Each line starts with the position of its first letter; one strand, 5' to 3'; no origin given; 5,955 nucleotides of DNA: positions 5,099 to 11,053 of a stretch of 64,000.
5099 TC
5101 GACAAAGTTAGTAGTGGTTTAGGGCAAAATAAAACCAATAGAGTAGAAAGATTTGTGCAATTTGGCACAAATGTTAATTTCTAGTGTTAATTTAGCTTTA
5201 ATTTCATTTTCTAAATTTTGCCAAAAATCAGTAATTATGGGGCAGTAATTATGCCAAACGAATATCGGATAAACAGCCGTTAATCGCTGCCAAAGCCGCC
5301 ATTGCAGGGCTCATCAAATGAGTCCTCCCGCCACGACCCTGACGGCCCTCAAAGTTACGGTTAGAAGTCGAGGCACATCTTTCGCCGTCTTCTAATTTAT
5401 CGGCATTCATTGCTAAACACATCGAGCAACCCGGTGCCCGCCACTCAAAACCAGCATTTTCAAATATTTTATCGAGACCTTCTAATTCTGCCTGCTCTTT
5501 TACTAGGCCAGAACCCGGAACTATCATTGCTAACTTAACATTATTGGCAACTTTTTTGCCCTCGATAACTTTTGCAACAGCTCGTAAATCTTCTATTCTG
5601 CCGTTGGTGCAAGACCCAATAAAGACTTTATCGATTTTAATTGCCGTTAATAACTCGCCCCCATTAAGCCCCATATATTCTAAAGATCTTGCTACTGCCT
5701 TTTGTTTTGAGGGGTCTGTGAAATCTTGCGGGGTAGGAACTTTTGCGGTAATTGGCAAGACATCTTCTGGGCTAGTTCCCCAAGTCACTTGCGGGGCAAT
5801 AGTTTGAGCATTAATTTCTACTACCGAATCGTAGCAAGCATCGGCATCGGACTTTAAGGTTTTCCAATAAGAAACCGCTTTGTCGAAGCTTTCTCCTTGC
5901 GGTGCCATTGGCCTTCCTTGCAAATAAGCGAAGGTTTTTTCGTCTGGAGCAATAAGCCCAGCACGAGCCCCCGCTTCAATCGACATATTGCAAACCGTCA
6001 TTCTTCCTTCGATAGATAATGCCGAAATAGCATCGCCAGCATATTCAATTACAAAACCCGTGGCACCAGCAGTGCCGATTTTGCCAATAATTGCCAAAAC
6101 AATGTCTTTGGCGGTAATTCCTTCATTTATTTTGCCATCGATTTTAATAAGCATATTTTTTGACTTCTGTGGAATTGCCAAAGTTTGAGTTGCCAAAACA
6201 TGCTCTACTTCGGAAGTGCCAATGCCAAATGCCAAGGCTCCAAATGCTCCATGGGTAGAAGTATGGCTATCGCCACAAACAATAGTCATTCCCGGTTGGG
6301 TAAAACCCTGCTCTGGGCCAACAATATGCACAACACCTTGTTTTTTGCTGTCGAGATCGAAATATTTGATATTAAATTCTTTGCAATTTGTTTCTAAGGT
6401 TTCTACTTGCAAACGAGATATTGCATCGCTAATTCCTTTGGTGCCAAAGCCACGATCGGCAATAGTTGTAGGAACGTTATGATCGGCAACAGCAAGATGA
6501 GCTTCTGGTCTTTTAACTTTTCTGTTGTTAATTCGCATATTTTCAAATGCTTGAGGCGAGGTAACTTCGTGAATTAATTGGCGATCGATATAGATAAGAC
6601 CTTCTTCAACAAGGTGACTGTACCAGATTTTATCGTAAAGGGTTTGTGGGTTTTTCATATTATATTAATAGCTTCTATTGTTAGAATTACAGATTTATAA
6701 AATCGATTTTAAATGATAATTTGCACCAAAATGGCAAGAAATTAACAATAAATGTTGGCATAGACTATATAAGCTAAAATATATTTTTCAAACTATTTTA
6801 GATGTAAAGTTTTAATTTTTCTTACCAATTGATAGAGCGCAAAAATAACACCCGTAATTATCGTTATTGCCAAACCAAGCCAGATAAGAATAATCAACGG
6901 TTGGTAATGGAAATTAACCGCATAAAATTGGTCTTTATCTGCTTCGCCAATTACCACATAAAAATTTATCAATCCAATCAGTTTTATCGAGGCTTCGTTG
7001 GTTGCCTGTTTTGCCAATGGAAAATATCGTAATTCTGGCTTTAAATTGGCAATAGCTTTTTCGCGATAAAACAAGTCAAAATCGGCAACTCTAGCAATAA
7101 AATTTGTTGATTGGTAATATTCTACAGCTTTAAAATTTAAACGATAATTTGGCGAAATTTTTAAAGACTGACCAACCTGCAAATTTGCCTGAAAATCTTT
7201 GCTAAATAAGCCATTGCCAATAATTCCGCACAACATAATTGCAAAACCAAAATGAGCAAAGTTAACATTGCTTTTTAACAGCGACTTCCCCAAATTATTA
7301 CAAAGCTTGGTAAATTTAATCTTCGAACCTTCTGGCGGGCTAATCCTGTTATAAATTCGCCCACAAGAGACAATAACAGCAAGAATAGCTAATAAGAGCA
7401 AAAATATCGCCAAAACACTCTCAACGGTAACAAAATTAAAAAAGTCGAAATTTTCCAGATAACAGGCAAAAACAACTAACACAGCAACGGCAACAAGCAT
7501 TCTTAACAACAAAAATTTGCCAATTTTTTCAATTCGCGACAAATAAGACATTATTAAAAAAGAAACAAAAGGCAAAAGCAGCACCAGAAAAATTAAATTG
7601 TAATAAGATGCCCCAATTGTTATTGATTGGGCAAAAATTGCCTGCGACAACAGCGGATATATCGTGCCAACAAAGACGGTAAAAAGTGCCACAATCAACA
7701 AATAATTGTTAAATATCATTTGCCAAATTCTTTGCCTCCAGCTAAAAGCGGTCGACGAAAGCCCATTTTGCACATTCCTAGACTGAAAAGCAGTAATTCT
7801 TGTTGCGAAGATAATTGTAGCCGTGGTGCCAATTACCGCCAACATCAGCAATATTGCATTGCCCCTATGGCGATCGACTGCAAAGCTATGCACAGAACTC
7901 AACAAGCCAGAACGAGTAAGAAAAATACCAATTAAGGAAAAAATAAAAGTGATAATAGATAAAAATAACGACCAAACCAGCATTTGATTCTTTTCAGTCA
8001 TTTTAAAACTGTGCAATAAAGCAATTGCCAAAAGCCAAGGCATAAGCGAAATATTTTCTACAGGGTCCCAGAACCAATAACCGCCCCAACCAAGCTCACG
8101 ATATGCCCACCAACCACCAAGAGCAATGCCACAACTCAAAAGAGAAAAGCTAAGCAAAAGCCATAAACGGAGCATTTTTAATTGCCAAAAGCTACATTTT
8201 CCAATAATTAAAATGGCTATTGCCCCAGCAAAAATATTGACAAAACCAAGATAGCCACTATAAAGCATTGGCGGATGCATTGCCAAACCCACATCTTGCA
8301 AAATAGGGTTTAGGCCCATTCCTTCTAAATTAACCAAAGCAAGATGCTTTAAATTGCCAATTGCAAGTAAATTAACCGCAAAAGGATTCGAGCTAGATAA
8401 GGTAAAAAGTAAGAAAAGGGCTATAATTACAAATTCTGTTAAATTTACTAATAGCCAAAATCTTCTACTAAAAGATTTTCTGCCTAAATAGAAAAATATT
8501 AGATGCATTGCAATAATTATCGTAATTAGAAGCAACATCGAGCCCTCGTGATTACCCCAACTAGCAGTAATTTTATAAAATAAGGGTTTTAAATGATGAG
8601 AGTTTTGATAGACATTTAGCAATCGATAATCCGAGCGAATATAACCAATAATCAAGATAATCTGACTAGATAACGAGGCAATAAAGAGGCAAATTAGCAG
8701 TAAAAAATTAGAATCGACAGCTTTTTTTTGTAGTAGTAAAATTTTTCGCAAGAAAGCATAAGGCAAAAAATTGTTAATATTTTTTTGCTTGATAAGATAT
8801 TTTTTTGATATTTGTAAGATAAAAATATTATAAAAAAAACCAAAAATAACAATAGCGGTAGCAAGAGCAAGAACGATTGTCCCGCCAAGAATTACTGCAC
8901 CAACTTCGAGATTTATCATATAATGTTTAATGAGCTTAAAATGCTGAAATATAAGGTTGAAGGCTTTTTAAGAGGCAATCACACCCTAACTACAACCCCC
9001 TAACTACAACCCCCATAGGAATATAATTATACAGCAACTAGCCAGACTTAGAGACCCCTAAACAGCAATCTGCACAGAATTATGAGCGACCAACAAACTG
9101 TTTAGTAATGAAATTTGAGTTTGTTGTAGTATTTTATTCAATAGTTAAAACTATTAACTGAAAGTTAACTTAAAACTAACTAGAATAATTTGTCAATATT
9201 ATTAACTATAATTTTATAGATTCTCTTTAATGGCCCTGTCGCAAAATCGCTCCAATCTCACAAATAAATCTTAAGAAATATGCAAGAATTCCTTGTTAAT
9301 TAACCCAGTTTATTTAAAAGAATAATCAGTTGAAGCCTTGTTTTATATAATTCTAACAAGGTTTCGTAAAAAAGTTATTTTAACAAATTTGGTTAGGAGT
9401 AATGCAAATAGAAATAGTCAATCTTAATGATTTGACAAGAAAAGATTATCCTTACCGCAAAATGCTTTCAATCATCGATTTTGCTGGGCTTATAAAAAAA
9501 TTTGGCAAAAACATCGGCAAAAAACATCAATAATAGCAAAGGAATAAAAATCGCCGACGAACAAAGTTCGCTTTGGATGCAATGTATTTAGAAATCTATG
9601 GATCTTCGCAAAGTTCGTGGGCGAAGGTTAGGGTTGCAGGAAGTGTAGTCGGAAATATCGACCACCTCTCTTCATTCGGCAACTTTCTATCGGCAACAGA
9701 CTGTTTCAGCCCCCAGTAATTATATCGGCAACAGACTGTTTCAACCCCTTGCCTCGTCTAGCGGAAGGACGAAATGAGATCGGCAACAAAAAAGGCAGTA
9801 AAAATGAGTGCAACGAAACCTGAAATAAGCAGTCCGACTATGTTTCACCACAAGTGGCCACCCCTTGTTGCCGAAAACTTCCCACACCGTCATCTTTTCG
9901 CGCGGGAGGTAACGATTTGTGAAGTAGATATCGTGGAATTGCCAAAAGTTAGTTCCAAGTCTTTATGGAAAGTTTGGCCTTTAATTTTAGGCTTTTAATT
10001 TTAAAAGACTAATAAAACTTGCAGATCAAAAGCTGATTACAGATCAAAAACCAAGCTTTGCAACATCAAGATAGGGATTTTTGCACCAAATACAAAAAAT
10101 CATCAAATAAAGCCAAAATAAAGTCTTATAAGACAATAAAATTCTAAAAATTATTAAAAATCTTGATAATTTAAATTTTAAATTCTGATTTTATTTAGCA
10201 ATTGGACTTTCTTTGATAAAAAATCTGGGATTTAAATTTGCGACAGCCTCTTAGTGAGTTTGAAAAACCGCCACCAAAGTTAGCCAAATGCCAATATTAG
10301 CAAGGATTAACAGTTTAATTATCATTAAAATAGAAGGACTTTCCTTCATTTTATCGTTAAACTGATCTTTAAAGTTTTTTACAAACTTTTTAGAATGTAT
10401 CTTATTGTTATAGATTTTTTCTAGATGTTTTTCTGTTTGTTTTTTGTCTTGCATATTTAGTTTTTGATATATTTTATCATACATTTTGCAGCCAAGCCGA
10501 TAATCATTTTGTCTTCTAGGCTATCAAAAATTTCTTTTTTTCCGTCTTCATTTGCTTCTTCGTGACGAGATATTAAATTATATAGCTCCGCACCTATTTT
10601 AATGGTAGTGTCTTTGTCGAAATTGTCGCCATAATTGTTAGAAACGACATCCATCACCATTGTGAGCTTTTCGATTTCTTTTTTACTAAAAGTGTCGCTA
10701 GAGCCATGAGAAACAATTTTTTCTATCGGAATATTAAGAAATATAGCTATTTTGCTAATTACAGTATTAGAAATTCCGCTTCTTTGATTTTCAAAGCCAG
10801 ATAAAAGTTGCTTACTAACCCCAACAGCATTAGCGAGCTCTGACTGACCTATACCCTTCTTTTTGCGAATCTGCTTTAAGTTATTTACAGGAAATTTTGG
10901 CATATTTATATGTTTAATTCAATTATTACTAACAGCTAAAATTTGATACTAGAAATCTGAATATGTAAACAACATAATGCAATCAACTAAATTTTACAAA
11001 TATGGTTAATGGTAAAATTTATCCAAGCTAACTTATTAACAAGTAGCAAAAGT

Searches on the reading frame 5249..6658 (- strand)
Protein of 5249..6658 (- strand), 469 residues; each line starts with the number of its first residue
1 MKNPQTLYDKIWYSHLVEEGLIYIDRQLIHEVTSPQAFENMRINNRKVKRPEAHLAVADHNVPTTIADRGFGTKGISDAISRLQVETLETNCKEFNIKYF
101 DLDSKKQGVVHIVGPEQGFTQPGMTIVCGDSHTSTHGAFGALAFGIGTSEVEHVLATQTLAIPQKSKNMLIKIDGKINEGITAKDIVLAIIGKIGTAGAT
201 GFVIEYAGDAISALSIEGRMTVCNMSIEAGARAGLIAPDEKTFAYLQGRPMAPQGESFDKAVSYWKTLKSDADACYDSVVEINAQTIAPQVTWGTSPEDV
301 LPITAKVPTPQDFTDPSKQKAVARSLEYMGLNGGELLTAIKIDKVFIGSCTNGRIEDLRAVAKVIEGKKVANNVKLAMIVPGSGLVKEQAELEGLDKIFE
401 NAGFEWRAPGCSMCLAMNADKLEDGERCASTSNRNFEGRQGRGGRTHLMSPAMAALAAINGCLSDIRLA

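Call 17: search_protein_families(library=pfam, proteins=[window:5249-6658:-])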
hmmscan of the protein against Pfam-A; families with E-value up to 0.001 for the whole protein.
window:5249-6658:- (469 aa): 1 family
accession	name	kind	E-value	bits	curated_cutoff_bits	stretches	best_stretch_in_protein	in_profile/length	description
PF00330.25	Aconitase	-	7.8e-181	602.5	28.7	1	9-461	1-463/463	Aconitase family (aconitate hydratase)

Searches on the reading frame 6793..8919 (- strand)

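Call 17: search_protein_families(library=pfam, proteins=[window:6793-8919:-])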
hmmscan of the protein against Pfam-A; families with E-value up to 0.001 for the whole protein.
window:6793-8919:- (708 aa): 2 families
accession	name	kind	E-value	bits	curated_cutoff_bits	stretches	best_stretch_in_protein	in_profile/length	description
PF16327.10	CcmF_C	-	1.6e-51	175.9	28.7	1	358-693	3-319/323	Cytochrome c-type biogenesis protein CcmF C-terminal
PF01578.25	Cytochrom_C_asm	-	3e-32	112.4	29.9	1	121-338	1-210/212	Cytochrome C assembly protein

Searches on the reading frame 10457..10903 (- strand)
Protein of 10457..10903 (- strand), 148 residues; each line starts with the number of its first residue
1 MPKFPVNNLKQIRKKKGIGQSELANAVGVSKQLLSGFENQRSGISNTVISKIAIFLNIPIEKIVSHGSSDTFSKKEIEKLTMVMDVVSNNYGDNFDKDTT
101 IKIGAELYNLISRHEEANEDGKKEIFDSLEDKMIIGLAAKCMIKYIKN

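Call 17: search_protein_families(library=pfam, proteins=[window:10457-10903:-])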
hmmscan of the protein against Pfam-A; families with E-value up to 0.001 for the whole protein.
window:10457-10903:- (148 aa): 4 families
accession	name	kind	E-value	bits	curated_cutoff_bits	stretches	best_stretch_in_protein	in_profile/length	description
PF01381.28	HTH_3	-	1.2e-11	44.8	23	1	9-62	1-54/55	Helix-turn-helix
PF13443.12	HTH_26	-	2.3e-07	31.4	22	1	8-64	1-58/63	Cro/C1-type HTH DNA-binding domain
PF12844.13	HTH_19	-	2.4e-07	31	30.2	1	8-63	3-58/64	Helix-turn-helix domain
PF13560.12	HTH_31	-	3.2e-05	24.6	27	1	9-53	6-51/64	Helix-turn-helix domain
